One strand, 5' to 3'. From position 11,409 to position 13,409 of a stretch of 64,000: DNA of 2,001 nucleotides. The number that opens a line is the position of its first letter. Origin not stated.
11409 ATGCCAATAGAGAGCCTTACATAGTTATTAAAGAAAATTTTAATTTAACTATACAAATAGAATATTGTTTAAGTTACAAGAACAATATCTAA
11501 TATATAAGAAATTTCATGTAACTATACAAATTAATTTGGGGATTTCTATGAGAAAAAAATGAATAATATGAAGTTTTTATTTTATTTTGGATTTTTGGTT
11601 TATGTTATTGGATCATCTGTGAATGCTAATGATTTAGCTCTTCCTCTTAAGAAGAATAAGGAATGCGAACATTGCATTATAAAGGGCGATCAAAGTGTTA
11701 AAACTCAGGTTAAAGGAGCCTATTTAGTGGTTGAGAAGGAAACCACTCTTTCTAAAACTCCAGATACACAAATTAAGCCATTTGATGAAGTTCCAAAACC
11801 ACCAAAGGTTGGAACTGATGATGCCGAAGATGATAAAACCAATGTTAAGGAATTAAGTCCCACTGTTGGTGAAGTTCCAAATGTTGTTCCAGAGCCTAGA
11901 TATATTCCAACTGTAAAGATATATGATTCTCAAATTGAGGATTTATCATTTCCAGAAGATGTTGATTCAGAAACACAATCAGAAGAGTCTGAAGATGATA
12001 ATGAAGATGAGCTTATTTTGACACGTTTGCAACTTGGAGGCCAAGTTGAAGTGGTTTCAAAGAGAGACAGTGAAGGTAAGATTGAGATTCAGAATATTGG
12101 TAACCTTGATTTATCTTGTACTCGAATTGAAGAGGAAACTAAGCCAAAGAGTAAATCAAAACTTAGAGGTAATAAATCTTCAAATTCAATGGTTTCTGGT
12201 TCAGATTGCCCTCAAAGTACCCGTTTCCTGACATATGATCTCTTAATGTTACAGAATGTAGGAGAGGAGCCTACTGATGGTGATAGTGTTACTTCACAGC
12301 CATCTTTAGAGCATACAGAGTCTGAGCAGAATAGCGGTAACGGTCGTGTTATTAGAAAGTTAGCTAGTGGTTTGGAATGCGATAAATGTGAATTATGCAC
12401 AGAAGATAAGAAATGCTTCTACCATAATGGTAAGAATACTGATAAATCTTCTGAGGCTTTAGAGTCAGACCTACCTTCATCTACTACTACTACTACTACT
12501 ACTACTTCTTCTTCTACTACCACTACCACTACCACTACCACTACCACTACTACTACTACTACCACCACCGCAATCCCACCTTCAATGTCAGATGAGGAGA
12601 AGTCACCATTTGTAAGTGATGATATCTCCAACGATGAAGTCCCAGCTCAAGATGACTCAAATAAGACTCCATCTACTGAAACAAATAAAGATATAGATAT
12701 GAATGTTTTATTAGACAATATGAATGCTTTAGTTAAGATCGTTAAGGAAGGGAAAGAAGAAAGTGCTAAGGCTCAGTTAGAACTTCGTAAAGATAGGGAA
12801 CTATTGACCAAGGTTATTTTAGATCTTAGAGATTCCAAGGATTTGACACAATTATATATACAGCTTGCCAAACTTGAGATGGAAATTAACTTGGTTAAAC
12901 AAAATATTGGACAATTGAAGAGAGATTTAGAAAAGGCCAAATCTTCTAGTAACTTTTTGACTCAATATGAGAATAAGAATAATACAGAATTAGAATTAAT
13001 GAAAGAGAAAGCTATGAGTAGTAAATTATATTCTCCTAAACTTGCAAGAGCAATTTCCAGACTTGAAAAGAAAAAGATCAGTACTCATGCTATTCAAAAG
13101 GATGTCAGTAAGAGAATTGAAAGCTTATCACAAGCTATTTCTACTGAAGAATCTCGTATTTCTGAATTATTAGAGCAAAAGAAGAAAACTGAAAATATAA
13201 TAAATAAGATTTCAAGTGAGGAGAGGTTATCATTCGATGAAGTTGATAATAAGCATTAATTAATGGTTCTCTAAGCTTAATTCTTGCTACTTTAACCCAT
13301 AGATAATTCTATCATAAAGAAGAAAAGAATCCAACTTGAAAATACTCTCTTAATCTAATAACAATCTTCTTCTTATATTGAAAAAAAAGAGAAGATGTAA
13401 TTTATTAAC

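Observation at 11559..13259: Secreted Thr-rich mucin-like protein with long perfect trinucleotide repeat - likely surface/secreted antigen and polymorphic marker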

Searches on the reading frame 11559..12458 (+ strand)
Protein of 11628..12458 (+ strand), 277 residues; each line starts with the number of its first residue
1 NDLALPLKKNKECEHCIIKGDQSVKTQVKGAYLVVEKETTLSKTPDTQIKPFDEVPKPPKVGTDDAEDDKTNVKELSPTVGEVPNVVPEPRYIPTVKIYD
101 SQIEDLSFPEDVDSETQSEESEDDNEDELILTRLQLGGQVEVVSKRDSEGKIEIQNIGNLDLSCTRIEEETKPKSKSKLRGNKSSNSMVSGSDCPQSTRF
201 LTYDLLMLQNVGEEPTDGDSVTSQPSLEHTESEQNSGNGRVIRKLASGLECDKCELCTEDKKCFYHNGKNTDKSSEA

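Call 29: find_homologous_proteins(query=window:11628-12458:+, max_evalue=0.01)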
Query window:11628-12458:+: 293 candidates shared short words with the query, none scored E <= 0.01.

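Call 44: search_protein_representatives(alignment_id=A2)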
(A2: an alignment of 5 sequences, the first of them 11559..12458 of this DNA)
Query: 5 sequences, 300 profile positions. Proteins with E-value up to 0.001 (for the whole library): 7; up to 1e-10: 6; up to 1e-30: 6. The best 7 are listed.
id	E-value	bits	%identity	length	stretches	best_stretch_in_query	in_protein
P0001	4.4e-150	515.3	-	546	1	1-299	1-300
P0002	2.7e-132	457.0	-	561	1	1-296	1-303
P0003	3.6e-127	440.1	-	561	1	7-298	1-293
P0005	3.8e-69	249.6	-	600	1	4-298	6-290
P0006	6.7e-52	193.0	-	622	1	3-298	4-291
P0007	2.1e-37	145.4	-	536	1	90-293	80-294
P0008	2.1e-10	56.7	-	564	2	30-142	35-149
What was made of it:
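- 11628..12377 (+): N-terminal half, aa 24-273. Acidic overall (pI about 4.6 for aa 24-300), with no confident fold predicted. Carries conserved short motifs: CxHC, PF..VP.PPKVG, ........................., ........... and LRG. A profile of this region found only Cryptosporidium proteins among 1.84 billion representatives (call 44).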

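Call 64: list_cluster_members(proteins=[P0005, P0006, P0007, P0008, P0003, P0004])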
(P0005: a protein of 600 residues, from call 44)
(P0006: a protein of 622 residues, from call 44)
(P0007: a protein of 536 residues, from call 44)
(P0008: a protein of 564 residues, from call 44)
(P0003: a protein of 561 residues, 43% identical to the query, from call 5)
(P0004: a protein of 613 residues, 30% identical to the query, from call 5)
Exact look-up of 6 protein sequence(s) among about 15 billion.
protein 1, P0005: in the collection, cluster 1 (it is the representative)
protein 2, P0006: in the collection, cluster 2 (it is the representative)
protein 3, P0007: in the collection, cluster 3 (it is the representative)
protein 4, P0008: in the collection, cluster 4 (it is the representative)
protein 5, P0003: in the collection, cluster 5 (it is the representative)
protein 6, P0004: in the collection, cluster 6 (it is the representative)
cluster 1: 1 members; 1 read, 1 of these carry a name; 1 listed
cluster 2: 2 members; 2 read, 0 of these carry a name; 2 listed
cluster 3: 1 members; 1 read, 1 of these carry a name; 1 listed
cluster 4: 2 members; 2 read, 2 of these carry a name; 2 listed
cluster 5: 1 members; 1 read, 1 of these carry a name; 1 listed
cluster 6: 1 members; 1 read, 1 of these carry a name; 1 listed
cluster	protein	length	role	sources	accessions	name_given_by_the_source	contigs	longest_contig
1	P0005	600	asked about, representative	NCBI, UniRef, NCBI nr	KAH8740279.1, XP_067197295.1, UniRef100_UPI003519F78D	hypothetical protein FG386_001554 [Cryptosporidium ryanae] | uncharacterized protein n=1 Tax=Cryptosporidium ryanae TaxID=515981 RepID=UPI003519F78D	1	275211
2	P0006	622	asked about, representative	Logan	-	-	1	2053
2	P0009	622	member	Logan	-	-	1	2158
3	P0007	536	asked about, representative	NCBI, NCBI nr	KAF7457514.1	hypothetical protein HWI79_1945 [Cryptosporidium felis]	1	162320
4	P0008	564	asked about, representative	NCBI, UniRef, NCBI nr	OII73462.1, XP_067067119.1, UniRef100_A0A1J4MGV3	hypothetical protein cand_002970 [Cryptosporidium andersoni] | Uncharacterized protein n=1 Tax=Cryptosporidium andersoni TaxID=117008 ...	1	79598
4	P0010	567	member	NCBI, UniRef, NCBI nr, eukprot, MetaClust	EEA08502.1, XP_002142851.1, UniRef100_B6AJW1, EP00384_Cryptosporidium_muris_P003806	uncharacterized protein CMU_003320 [Cryptosporidium muris RN66] | Uncharacterized protein n=1 Tax=Cryptosporidium muris (strain RN66) TaxID=441375 ... | XP_002142851.1 hypothetical protein [Cryptosporidium muris RN66]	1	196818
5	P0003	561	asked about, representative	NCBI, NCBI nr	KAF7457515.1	hypothetical protein HWI79_1946 [Cryptosporidium felis]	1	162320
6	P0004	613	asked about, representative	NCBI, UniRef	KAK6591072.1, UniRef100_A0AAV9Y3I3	mucin like protein [Cryptosporidium xiaoi] | Mucin like protein n=1 Tax=Cryptosporidium xiaoi TaxID=659607 RepID=A0AAV9Y3I3_9CRYT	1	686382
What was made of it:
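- On Cryptosporidium mucin-type (mucin-like) O-glycoproteins: The listed ortholog cand002970 was recovered as P0008 (calls 44, 64).
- The profile search recovered C. andersoni cand_002970 as an ortholog (calls 44, 64). Restriction to the genus: the N-terminal profile gave 7 hits among 1.84 billion representatives, all Cryptosporidium or unnamed Logan contigs (calls 44, 64).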

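Call 68: predict_structure(alignment_id=A4)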
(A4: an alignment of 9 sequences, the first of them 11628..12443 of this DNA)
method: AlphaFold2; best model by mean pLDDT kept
length: 272 residues; sequences in the alignment: 9
mean_pLDDT: 49.1   pTM: 0.17
mean pLDDT of the five models: 49.1, 44.5, 40.1, 38.1, 37.4
residues with pLDDT >= 90: 0; 70-90: 8; 50-70: 112; < 50: 152
segments of 3 or more residues with pLDDT < 50: 4-8, 11-13, 15-42, 113-116, 118-124, 159-248, 270-272
pLDDT, mean of each block of 10 residues (from residue 1): 47 46 44 37 52 65 51 52 59 61 57 49 54 59 71 56 41 42 39 37 34 38 33 36 44 64 59 44
secondary structure, 60 per line:
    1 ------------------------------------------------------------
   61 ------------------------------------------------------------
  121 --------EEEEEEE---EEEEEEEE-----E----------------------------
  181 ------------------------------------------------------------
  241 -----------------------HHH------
elements in order: E129-135 E139-146
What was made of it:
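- Tried and rejected: A second AlphaFold2 run on the N-terminal half with 9 sequences gave mean pLDDT 49 and only one beta-hairpin (call 68).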

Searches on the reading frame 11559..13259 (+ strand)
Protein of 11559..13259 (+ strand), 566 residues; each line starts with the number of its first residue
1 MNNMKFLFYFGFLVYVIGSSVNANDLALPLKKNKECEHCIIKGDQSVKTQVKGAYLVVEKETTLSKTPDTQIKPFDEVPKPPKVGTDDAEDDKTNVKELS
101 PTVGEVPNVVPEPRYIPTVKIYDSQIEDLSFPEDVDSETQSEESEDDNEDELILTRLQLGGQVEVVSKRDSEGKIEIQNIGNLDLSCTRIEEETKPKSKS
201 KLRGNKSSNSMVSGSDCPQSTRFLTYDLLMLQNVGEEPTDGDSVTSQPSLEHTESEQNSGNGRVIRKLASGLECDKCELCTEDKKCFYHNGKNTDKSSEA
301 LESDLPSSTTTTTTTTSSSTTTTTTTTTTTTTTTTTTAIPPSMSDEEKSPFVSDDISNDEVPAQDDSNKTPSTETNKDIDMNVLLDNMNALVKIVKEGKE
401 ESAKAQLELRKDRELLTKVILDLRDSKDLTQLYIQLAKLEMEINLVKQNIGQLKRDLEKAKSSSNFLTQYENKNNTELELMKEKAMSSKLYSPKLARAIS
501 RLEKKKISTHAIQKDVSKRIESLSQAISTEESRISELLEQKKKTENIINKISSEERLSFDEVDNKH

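Call 3: search_protein_families(library=pfam, proteins=[window:11559-13259:+], max_evalue=1)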
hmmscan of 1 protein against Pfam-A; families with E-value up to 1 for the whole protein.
window:11559-13259:+ (566 aa): 1 family
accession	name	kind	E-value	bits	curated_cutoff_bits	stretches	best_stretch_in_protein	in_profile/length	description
PF01456.22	Mucin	-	0.0034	17.8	34.7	1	292-339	30-88/143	Mucin-like glycoprotein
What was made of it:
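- Closest known: Pfam PF01456 Mucin. Same: A weak compositional match over the Thr run, aa 292-339 (call 3).
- The Pfam Mucin hit is below the cut-off: 17.8 against 34.7 bits (call 3).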

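Call 5: find_homologous_proteins(query=window:11559-13256:+)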
Query window:11559-13256:+ (566 aa): 4 proteins with E <= 0.001 among 8000 candidates.
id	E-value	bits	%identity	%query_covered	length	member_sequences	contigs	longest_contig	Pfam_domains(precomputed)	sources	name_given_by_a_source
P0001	0.0e+0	1064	91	100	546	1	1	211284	-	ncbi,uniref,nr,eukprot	ncbi:Uncharacterized protein GY17_00003500 [Cryptosporidium hominis]|uniref:Uncharacterized protein 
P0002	1.1e-151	524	50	100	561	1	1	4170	-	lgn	-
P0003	1.2e-125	438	43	98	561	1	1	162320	-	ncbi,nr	ncbi:hypothetical protein HWI79_1946 [Cryptosporidium felis]|nr:hypothetical protein HWI79_1946 [Cry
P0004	5.4e-66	241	30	97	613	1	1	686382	-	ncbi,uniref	ncbi:mucin like protein [Cryptosporidium xiaoi]|uniref:Mucin like protein n=1 Tax=Cryptosporidium xi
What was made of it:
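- The C. xiaoi ortholog is annotated 'mucin like protein' (call 5).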

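Call 7: list_cluster_members(proteins=[window:11559-13256:+, P0001, P0002])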
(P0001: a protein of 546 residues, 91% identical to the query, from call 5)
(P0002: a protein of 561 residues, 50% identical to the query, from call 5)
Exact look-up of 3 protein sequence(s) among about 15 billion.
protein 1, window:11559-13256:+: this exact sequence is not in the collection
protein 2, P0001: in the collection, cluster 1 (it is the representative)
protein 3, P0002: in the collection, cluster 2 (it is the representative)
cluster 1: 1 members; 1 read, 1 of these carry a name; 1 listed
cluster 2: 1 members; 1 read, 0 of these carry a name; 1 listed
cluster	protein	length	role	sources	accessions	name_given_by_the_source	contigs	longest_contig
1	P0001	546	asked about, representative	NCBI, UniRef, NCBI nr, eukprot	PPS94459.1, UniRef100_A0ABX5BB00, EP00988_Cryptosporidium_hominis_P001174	Uncharacterized protein GY17_00003500 [Cryptosporidium hominis] | Uncharacterized protein n=1 Tax=Cryptosporidium hominis TaxID=237895 ... | PPS94459.1 Uncharacterized protein GY17_00003500 [Cryptosporidium hominis]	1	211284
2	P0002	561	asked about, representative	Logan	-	-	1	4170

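Call 46: find_related_loci(query=A1, collection=metagenome_contigs, flank=3000)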
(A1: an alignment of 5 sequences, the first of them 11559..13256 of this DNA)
Query A1 (566 aa) in metagenome_contigs; peptide patterns used: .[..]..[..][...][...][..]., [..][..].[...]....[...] (x = any residue, [..] = any of these).
184 stretches matched a pattern, but none encodes a relative of the query by tblastn (E <= 1e-3).
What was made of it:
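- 12588..12623 (+): Conserved acidic motif, aa 344-355 (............), between the spacer and the coiled coil. Chosen as a conserved pattern by call 46.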

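Call 47: predict_structure(alignment_id=A1)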
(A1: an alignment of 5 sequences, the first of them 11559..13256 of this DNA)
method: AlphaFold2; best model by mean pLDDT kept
length: 566 residues; sequences in the alignment: 5
mean_pLDDT: 51.6   pTM: 0.30
mean pLDDT of the five models: 51.6, 49.4, 47.2, 45.1, 43.4
residues with pLDDT >= 90: 101; 70-90: 60; 50-70: 36; < 50: 369
segments of 3 or more residues with pLDDT < 50: 1-109, 117-273, 290-378, 556-566
pLDDT, mean of each block of 10 residues (from residue 1): 41 35 26 31 29 38 44 43 39 34 42 47 38 36 30 26 30 36 26 27 27 32 41 32 27 25 28 49 53 32 27 37 39 34 35 36 33 45 82 83 76 66 69 88 94 97 96 95 90 92 95 97 98 97 91 58 40
secondary structure, 60 per line:
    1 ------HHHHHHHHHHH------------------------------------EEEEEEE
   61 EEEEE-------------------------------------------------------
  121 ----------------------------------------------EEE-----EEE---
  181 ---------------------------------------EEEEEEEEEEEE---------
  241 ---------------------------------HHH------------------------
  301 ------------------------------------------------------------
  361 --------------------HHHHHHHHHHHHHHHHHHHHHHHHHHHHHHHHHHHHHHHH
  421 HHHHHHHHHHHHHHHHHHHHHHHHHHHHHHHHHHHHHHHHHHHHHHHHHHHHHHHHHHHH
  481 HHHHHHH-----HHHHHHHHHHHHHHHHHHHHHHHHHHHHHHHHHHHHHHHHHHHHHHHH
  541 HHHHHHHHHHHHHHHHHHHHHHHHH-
elements in order: H7-17 E54-65 E167-169 E175-177 E220-231 H381-487 H493-565
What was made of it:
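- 12699..13019 (+): Helix 1 of the C-terminal domain, aa 381-487. Contains the best heptad segment, aa 428-470 (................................). AlphaFold2 helix H381-487 (call 47).
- On Coiled-coil proteins: AlphaFold2 helices 381-487 and 493-565 (call 47). The break at 488-492 suggests a hairpin (call 47).
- Checked: They are broken at 488-492 by a Ser-Pro turn, which suggests a helical hairpin (call 47).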

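Call 50: find_encoding_contigs(protein=P0001, flank=3000, max_places=10)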
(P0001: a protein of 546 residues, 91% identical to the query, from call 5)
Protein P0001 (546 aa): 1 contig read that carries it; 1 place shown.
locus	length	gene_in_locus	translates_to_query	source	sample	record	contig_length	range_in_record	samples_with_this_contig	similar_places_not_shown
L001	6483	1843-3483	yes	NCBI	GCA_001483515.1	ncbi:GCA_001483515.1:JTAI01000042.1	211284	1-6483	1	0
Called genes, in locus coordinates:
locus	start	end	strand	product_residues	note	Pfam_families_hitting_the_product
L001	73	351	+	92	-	PF24947:PGM1_C_vert_fung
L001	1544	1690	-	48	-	-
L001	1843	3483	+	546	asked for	-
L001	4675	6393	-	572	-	-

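Call 51: find_encoding_contigs(protein=window:11559-13259:+, flank=3000, max_places=10)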
Protein window:11559-13259:+ (566 aa): 5 contigs read that carry it; 4 places shown.
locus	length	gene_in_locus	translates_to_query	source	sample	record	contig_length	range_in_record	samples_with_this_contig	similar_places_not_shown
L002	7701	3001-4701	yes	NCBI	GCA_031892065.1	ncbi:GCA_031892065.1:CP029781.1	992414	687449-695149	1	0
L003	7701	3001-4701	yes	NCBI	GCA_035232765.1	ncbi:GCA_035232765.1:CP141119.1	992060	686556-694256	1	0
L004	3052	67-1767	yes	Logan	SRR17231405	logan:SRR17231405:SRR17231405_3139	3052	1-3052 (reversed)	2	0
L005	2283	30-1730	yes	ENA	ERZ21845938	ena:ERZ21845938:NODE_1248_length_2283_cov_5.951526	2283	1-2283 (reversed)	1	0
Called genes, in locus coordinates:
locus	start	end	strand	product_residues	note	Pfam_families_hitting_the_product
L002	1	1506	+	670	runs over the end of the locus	PF02878:PGM_PMM_I, PF02879:PGM_PMM_II, PF02880:PGM_PMM_III, PF24947:PGM1_C_vert_fung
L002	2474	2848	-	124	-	-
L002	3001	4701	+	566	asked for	-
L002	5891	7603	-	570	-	-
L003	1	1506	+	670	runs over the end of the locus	PF02878:PGM_PMM_I, PF02879:PGM_PMM_II, PF02880:PGM_PMM_III, PF24947:PGM1_C_vert_fung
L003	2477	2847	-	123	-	-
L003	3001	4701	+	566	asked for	-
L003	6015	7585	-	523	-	-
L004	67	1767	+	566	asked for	-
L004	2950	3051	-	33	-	?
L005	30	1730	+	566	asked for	-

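Call 53: fold_search(model_id=the predicted structure, library=pdb)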
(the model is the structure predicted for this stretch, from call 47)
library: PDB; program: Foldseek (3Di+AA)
matches with E <= 10: 897; with E <= 0.001: 0
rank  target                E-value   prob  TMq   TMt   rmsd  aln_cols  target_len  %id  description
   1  5xg2                  2.4e-02  1.00  0.25  0.55   5.1       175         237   21  Crystal structure of a coiled-coil segment (residues 345-468 and 694-814) of Pyrococcus yayanosii Smc (released 2017-06-07)
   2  8tzl_E                3.0e-02  0.95  0.17  0.24   8.7       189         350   17  Cryo-EM structure of Vibrio cholerae FtsE/FtsX/EnvC complex, full-length (released 2023-12-20)
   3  4ilo_A                3.2e-02  1.00  0.21  0.48   3.8       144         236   12  2.12A resolution structure of CT398 from Chlamydia trachomatis (released 2014-01-01)
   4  6zvr_CB               3.2e-02  0.92  0.16  0.33  10.2       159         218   18  C11 symmetry: Bacterial Vipp1 and PspA are members of the ancient ESCRT-III membrane-remodeling superfamily. (released 2021-08-04)
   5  6zvs_A                3.4e-02  0.92  0.15  0.41   6.7       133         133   18  C12 symmetry: Bacterial Vipp1 and PspA are members of the ancient ESCRT-III membrane-remodeling superfamily. (released 2021-08-04)
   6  5wkq_A                3.6e-02  1.00  0.21  0.66   3.4       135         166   16  2.10 A resolution structure of IpaB (residues 74-242) from Shigella flexneri (released 2018-05-16)
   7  4mh6                  4.1e-02  1.00  0.21  0.69   3.1       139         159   10  2.8 Angstrom Crystal Structure of Type III Secretion Protein YscO from Vibrio parahaemolyticus (released 2013-09-11)
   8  8qbs                  4.1e-02  0.94  0.17  0.38   9.5       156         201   17  Cryo-EM structure of Vipp1-F197K/L200K helical filament with lattice 1 (Vipp1-F197K/L200K_L1) (released 2024-09-11)
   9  3vkg_A                4.4e-02  0.96  0.19  0.05   7.3       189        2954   18  X-ray structure of an MTBD truncation mutant of dynein motor domain (released 2012-03-14)
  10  8qbw                  4.7e-02  0.97  0.18  0.38   9.1       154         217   15  Cryo-EM structure of Vipp1-deltaH6_aa1-219 helical filament with lattice 3 (Vipp1-deltaH6_L3) (released 2024-09-11)
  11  8i7r_B4               5.3e-02  1.00  0.25  0.44   8.1       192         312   13  In situ structure of axonemal doublet microtubules in mouse sperm with 48-nm repeat (released 2023-10-11)
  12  8gmh_C                5.6e-02  0.97  0.17  0.52   5.2       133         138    8  Crystal Structure of the ternary complex of TelA-LXG, LapA3, and LapA4 (released 2024-01-10)
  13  9r64_I                5.6e-02  0.97  0.16  0.14   6.0       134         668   16  CPS secretion pathway Wza-Wzc_C1 (Conf 0) (released 2026-03-04)
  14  9uxk_E                6.0e-02  1.00  0.17  0.58   6.5       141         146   18  type II Lamassu, LmuACB from Vibrio cholerae O1 El (released 2026-03-25)
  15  8qbr                  6.4e-02  0.97  0.18  0.40   9.0       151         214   15  Cryo-EM structure of Vipp1 helical filament with lattice 1 (Vipp1_L1) (released 2024-09-18)
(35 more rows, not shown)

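Call 59: search_protein_families(library=pfam, alignment_id=A3, max_evalue=0.1)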
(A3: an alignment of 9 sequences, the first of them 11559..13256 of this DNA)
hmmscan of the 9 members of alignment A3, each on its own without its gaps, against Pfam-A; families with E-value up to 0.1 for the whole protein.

A. member 1, window:11559-13256:+ (566 aa): 1 family
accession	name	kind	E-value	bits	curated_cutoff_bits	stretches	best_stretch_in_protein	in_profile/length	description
PF01456.22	Mucin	-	0.0034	17.8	34.7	1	292-339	30-88/143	Mucin-like glycoprotein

B. families by the number of members that match (of 9 scanned): 4 families
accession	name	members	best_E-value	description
PF01456.22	Mucin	1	0.0034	Mucin-like glycoprotein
PF02535.28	Zip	1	0.019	ZIP Zinc transporter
PF00497.25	SBP_bac_3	1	0.042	Bacterial extracellular solute-binding proteins, family 3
PF08542.16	Rep_fac_C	1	0.067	Replication factor C C-terminal domain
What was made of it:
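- On Pfam PF01456 Mucin: 17.8 bits against a 34.7-bit cut-off; only 1 of 9 orthologs matches at all (calls 3, 59).
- There is no Pfam domain (calls 3, 59).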

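Call 60: search_solved_structures(query=A3, max_evalue=1)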
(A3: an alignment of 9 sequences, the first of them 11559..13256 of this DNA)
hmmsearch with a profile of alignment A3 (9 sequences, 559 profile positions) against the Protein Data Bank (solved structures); distinct sequences matched with E-value up to 1: 3.
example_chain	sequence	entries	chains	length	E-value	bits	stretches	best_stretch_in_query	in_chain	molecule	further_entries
1l8d_A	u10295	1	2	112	0.006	18.5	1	490-537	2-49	DNA double-strand break repair rad50 ATPase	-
9cuy_c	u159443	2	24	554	0.0077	18.1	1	459-538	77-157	Short tail fiber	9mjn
6zff_A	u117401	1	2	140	0.013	17.3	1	487-537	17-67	DNA double-strand break repair Rad50 ATPase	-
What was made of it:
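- The C-terminal domain resembles generic intracellular coiled coils such as SMC and Rad50 arms, with weak scores (calls 53, 60).
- Tried and rejected: The PDB profile search gave only Rad50 coiled-coil and tail-fibre matches at E of about 0.006-0.013 (call 60).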

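Call 72: find_encoding_contigs(protein=P0002, flank=2000, max_places=3)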
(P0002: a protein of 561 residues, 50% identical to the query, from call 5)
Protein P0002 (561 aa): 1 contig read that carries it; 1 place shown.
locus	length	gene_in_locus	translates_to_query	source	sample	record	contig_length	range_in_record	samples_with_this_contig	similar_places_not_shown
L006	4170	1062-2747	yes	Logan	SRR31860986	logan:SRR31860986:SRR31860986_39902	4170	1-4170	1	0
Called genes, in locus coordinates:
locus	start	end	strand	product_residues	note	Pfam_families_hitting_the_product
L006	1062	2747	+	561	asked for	-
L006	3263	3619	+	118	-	-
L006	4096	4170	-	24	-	?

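Call 73: find_encoding_contigs(protein=P0003, flank=6000, max_places=2)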
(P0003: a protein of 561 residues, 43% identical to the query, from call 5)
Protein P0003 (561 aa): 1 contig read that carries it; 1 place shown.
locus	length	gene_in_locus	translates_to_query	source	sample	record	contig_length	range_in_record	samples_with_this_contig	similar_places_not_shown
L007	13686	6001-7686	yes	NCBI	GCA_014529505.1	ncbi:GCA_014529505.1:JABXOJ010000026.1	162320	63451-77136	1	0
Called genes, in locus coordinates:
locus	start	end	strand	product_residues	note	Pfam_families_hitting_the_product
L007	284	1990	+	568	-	PF02878:PGM_PMM_I, PF02879:PGM_PMM_II, PF02880:PGM_PMM_III, PF24947:PGM1_C_vert_fung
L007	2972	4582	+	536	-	-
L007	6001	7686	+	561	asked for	-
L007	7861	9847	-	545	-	PF08585:RMI1_N_C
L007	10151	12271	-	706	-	-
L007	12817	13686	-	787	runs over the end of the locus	PF08773:CathepsinC_exc, PF00112:Peptidase_C1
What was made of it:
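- Synteny (PGM, target, RMI1) holds in C. hominis and C. felis (calls 50, 73).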

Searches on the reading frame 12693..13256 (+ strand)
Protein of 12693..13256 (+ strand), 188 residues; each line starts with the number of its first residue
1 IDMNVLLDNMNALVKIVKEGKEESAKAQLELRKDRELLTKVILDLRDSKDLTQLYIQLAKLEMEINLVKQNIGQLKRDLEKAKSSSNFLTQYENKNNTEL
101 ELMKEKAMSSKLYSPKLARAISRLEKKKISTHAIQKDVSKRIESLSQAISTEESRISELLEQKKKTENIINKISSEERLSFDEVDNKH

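Call 84: find_homologous_proteins(query=A5, max_evalue=0.001)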
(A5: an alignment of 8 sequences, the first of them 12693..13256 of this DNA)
Query A5 (8 sequences): 4693 candidates shared short words with the query, none scored E <= 0.001.
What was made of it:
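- Tried and rejected: Homolog searches with sub-sequences returned nothing: the N-terminal 277 aa (call 29) and an alignment of the C-terminal domain (call 84).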
